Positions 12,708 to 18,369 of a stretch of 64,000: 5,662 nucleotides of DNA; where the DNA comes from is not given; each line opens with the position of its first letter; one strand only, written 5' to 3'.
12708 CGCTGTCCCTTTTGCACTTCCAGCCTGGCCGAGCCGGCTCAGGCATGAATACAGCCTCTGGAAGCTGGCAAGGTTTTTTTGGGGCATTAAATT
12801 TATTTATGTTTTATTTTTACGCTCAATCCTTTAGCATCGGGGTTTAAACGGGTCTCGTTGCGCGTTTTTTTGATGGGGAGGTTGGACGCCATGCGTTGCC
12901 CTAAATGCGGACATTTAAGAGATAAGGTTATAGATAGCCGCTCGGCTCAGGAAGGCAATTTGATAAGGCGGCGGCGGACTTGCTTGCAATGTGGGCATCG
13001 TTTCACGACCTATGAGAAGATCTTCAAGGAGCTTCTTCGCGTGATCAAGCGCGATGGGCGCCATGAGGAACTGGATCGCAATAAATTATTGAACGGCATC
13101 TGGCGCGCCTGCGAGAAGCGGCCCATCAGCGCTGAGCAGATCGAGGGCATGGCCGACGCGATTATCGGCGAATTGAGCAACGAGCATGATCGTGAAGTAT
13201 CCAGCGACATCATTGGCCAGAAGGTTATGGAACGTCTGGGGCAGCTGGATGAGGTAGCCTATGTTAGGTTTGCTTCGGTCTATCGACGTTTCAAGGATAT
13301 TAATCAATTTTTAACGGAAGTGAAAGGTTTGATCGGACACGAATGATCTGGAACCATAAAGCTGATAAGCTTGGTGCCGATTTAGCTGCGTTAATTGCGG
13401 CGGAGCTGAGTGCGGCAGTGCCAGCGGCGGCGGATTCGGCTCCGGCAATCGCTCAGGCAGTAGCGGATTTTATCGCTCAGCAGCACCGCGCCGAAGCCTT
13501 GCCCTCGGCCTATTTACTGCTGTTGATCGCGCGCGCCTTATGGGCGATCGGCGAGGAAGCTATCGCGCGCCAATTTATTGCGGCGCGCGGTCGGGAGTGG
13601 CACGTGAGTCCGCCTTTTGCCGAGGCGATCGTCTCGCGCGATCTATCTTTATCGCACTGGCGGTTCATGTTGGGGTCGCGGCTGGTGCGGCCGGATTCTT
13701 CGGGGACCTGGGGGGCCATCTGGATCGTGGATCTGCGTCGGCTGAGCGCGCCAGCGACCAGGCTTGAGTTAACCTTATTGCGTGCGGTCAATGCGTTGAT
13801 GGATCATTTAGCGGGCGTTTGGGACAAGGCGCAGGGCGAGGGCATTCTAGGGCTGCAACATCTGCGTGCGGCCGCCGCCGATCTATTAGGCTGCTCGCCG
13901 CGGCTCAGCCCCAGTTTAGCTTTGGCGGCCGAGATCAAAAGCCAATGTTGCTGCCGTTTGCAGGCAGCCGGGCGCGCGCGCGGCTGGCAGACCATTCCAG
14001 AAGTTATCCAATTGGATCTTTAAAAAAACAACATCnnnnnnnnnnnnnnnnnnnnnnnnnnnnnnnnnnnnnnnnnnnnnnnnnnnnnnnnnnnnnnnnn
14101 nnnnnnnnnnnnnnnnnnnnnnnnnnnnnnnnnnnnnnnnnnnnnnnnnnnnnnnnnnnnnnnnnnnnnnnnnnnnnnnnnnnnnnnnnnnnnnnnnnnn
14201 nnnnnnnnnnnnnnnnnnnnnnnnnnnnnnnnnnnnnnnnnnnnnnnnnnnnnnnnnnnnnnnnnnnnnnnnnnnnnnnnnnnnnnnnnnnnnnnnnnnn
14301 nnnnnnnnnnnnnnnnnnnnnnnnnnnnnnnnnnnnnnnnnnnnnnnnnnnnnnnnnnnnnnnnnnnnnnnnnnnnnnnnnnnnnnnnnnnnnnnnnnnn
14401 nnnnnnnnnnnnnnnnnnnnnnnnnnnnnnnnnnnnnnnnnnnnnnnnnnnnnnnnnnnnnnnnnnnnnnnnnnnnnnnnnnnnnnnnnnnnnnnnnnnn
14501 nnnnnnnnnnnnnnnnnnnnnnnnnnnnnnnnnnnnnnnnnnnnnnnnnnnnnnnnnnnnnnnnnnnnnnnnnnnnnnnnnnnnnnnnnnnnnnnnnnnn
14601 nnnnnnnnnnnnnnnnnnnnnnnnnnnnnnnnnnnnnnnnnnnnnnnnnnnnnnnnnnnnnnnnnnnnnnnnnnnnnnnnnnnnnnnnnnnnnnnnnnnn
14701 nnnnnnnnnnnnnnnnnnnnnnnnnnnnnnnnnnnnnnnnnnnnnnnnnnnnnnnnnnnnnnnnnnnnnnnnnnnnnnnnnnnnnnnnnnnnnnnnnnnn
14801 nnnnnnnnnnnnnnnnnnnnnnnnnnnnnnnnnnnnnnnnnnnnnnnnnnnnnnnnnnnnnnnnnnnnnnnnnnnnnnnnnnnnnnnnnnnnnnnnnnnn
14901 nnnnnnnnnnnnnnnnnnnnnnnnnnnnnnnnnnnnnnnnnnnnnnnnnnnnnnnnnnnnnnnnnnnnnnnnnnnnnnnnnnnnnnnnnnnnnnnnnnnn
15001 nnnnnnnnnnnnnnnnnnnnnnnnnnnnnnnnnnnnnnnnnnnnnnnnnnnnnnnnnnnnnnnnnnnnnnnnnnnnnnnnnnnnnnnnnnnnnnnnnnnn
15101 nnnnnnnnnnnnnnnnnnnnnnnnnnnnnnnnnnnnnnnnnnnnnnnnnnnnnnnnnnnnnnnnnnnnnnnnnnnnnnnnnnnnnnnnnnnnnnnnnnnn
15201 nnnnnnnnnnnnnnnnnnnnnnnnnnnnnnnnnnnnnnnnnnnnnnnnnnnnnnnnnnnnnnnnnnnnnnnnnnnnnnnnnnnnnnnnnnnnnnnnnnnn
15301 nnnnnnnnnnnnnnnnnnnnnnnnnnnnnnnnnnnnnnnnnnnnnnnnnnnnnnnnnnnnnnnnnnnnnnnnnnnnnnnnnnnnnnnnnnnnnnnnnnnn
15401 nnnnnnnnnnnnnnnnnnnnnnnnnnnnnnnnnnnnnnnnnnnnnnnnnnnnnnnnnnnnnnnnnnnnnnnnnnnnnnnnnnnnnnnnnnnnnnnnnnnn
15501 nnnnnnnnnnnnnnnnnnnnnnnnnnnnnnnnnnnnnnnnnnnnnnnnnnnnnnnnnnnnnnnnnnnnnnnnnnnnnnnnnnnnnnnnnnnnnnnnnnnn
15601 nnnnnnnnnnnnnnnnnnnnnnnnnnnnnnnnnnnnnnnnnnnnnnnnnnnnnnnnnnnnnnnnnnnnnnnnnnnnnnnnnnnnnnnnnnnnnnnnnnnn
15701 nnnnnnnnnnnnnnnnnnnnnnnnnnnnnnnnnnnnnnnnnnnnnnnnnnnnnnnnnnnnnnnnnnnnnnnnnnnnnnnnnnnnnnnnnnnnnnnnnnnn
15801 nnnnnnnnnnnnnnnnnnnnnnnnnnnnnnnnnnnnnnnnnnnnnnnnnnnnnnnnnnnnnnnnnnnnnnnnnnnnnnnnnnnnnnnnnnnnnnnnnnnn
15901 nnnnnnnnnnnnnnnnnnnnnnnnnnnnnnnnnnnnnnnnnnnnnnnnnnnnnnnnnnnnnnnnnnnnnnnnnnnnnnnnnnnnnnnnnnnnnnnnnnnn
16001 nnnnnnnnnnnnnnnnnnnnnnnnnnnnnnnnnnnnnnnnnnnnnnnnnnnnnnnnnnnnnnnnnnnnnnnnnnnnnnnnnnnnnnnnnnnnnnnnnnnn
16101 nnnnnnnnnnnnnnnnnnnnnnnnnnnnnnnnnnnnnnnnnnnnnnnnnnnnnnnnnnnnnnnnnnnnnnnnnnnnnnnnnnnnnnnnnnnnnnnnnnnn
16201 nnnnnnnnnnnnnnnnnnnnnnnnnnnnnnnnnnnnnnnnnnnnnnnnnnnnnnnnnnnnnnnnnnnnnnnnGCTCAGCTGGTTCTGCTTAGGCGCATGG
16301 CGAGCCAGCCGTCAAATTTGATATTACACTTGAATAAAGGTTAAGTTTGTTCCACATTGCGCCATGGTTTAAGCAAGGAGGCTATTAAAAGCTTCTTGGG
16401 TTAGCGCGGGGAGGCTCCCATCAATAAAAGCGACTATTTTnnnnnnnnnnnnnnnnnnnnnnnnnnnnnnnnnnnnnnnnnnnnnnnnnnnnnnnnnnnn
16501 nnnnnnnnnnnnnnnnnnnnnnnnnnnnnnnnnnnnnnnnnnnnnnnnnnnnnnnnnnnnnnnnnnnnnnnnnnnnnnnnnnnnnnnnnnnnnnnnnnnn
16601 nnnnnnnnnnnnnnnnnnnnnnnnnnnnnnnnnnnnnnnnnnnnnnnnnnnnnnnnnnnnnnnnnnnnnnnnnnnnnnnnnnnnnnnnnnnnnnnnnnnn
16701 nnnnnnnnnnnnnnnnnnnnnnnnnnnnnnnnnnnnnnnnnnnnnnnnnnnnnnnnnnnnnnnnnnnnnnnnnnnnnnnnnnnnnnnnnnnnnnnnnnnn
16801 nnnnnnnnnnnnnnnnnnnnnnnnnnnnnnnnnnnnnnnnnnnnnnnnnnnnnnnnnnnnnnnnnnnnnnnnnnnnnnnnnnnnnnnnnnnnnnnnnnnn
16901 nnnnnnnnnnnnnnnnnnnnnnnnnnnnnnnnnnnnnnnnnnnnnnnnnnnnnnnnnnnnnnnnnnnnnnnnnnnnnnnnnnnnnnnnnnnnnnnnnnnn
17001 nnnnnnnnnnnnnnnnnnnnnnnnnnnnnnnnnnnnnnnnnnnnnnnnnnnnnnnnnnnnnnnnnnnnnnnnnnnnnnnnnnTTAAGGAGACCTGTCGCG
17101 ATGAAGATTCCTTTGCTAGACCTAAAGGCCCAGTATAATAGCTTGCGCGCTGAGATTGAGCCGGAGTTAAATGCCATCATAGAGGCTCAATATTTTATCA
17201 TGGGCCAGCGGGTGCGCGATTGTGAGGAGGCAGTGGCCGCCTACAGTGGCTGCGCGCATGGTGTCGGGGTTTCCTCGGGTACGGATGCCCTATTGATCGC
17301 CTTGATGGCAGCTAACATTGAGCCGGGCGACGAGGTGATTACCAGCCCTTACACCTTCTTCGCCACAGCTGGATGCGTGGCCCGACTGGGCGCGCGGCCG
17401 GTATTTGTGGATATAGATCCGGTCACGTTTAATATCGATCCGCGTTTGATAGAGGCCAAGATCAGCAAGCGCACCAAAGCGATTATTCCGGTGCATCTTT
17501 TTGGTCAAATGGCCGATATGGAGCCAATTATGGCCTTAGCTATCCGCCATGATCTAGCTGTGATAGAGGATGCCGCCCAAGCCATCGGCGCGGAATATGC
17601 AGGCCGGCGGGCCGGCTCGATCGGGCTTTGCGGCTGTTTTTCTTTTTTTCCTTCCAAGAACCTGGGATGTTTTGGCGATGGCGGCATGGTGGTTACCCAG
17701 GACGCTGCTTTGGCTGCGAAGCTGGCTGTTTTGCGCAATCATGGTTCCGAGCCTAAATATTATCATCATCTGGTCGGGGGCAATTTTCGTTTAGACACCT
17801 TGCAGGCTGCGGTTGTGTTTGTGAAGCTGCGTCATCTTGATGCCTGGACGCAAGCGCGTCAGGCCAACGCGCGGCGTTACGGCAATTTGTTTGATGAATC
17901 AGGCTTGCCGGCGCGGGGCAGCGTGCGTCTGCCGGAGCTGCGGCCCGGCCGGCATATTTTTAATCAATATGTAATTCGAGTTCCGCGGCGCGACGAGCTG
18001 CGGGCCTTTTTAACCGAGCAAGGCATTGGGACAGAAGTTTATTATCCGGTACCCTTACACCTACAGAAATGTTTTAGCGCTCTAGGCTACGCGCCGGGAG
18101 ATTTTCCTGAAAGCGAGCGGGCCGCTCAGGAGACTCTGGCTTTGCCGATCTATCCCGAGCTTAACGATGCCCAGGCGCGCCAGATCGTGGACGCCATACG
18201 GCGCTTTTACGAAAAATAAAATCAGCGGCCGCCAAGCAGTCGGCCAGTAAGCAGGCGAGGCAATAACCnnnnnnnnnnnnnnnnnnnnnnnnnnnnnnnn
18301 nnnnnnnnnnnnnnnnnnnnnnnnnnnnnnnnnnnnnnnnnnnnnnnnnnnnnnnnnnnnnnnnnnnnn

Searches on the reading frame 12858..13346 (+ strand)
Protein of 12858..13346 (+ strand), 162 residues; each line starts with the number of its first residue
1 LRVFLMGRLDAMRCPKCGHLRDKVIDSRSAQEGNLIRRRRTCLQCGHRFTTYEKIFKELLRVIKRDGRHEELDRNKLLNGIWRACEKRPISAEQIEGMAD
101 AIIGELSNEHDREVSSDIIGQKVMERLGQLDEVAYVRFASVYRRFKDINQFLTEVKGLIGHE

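Call 8: search_protein_families(library=pfam, proteins=[window:12858-13346:+], max_evalue=0.001)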
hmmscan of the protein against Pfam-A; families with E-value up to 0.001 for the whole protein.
window:12858-13346:+ (162 aa): 2 families
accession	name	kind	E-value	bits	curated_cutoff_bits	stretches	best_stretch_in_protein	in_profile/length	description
PF03477.21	ATP-cone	-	1.9e-21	76.9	25.8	1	61-147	2-87/88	ATP cone domain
PF22811.2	Zn_ribbon_NrdR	-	3e-21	75.5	27.2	1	12-53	1-42/42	Transcriptional repressor NrdR-like, N-terminal domain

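Call 25: list_cluster_members(proteins=[window:12858-13346:+, window:14036-15271:+, window:18269-19579:+, window:44920-48204:-, window:58328-60553:-, window:5802-7091:+, window:7214-8617:+, window:52447-54513:+])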
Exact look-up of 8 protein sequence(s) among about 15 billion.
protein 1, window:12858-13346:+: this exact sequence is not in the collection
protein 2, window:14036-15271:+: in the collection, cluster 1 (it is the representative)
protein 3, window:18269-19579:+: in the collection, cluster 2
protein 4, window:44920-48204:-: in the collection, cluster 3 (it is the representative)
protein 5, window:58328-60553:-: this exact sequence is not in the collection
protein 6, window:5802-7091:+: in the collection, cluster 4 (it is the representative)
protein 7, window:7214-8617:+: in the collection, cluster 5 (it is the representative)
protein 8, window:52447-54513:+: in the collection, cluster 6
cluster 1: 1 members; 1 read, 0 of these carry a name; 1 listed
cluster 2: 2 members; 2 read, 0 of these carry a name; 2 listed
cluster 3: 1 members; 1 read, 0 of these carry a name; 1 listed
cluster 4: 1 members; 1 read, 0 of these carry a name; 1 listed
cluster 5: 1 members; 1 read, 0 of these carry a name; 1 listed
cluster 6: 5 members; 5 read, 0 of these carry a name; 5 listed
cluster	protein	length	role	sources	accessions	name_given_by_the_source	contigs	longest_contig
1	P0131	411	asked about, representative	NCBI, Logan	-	-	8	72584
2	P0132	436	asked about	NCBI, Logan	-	-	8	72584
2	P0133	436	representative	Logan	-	-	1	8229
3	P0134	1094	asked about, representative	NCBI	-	-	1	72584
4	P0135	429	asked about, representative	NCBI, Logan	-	-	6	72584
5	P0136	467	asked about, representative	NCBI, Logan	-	-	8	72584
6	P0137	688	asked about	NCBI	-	-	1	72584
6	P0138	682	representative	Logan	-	-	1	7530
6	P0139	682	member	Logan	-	-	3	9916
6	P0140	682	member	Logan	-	-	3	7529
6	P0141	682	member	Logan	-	-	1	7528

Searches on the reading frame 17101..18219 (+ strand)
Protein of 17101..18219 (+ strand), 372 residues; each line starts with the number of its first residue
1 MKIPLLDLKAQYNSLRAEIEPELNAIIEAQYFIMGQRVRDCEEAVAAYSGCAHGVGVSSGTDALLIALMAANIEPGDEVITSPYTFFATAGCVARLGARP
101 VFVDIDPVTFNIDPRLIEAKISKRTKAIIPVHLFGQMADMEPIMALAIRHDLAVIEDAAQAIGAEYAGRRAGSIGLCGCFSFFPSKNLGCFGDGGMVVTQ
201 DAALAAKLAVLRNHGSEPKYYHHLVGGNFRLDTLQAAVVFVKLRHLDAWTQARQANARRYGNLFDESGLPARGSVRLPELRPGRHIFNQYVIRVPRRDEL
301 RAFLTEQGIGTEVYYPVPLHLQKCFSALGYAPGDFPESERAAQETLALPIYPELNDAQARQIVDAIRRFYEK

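Call 8: search_protein_families(library=pfam, proteins=[window:17101-18219:+], max_evalue=0.001)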
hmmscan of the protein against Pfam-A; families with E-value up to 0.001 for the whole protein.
window:17101-18219:+ (372 aa): 5 families
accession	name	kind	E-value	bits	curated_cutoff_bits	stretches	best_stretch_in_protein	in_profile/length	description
PF01041.23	DegT_DnrJ_EryC1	-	1.2e-121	406.7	19.8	1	15-367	3-360/360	DegT/DnrJ/EryC1/StrS aminotransferase family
PF01212.27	Beta_elim_lyase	-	1e-05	25.5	27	1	36-272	32-238/288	Beta-eliminating lyase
PF00155.27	Aminotran_1_2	-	2.2e-05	24.3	19.7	1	40-129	46-151/361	Aminotransferase class I and II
PF01053.26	Cys_Met_Meta_PP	-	0.00017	20.7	27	1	41-158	57-174/381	Cys/Met metabolism PLP-dependent enzyme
PF00266.25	Aminotran_5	-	0.00022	20.8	21.5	1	56-164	66-182/371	Aminotransferase class-V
